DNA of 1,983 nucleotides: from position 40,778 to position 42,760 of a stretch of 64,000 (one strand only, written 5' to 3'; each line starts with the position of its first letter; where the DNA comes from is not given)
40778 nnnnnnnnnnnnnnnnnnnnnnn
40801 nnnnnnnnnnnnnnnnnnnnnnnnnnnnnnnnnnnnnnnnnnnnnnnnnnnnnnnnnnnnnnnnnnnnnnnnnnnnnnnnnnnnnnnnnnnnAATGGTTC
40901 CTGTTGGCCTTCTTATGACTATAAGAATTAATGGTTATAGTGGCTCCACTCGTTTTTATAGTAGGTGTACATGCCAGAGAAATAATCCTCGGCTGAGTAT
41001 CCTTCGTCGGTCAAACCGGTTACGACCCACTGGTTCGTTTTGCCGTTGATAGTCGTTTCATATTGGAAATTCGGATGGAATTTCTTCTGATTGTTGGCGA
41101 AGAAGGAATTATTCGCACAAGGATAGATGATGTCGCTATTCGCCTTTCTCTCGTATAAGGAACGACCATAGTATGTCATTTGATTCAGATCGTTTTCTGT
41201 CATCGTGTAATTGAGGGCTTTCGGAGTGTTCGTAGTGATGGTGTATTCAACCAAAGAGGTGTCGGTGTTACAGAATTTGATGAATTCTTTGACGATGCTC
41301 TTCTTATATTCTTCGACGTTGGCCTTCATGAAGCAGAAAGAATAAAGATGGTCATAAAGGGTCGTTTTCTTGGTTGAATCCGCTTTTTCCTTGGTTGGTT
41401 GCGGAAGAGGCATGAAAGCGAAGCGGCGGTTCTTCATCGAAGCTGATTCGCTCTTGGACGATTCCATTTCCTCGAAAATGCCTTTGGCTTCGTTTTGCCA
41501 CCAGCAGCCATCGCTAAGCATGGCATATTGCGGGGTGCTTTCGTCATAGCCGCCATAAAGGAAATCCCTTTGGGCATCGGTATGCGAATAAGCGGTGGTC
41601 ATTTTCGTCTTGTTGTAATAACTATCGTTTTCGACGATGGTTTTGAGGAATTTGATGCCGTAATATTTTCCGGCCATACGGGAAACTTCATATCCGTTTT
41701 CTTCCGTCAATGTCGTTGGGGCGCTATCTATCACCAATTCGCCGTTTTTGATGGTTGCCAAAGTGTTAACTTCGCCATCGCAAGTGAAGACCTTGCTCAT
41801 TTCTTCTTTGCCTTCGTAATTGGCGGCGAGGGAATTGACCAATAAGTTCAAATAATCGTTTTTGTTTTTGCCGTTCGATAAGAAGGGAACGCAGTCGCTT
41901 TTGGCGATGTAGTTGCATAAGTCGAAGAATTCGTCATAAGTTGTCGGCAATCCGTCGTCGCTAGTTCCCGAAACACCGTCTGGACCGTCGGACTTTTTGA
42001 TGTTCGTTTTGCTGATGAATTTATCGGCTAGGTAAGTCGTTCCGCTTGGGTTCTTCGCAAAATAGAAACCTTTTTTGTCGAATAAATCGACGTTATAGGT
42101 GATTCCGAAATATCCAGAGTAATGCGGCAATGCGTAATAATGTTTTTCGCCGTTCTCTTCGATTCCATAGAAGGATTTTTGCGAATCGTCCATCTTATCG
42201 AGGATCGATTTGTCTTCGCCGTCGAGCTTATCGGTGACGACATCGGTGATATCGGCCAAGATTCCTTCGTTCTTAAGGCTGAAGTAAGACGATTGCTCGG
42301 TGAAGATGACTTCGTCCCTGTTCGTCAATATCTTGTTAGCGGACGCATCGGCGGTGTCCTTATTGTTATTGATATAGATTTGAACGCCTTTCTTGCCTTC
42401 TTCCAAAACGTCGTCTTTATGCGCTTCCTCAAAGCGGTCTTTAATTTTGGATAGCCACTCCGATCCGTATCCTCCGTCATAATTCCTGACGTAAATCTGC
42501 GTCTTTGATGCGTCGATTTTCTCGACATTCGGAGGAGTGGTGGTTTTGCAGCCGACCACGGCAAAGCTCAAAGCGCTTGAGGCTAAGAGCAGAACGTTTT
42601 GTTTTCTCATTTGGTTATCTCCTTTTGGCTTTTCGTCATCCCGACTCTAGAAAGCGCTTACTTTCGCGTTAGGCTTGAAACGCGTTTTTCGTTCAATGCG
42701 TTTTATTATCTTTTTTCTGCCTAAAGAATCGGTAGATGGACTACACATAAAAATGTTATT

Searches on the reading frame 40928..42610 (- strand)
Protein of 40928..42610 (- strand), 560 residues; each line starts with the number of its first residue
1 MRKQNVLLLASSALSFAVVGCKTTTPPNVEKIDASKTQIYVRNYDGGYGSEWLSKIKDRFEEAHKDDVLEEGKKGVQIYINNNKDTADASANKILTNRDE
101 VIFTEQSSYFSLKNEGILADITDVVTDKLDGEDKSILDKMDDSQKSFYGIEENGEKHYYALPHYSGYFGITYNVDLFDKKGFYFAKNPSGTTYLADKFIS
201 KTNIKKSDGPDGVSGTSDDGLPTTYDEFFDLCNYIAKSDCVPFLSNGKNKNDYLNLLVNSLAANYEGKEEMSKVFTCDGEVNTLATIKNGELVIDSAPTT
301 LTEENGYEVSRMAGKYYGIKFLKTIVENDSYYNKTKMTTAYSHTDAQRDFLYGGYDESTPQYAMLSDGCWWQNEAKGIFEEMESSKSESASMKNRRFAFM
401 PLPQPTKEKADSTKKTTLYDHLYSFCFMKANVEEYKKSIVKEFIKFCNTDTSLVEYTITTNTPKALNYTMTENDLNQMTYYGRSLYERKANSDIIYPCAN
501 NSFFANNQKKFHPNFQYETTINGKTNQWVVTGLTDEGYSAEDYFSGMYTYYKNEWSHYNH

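Call 12: search_protein_families(library=pfam, proteins=[window:40928-42610:-], max_evalue=0.001)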
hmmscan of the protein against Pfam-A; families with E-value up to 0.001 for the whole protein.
window:40928-42610:- (560 aa): 0 families

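Call 64: search_protein_families(library=ncbifam, proteins=[window:40931-42610:-], max_evalue=0.001)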
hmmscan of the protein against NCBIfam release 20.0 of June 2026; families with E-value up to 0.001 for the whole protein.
window:40931-42610:- (560 aa): 2 families
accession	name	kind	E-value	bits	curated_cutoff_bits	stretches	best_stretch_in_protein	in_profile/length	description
TIGR03850.1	bind_CPR_0540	equivalog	3.4e-15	55.6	299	1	3-184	2-177/437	carbohydrate ABC transporter substrate-binding protein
TIGR03851.1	chitin_NgcE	equivalog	7.4e-09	35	399.65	1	221-272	179-230/450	N-acetylglucosamine/diacetylchitobiose ABC transporter substrate-binding protein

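Call 74: search_protein_families(library=pfam, proteins=[window:40931-42610:-], max_evalue=1)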
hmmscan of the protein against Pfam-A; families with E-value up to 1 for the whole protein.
window:40931-42610:- (560 aa): 2 families
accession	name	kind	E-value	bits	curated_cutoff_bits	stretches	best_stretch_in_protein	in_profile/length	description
PF02404.20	SCF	-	0.061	13.2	21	1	419-474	61-116/275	Stem cell factor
PF22304.1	ASLyase_C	-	0.096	13.2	27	1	457-484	3-30/55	Adenylosuccinate Lyase, C-terminal domain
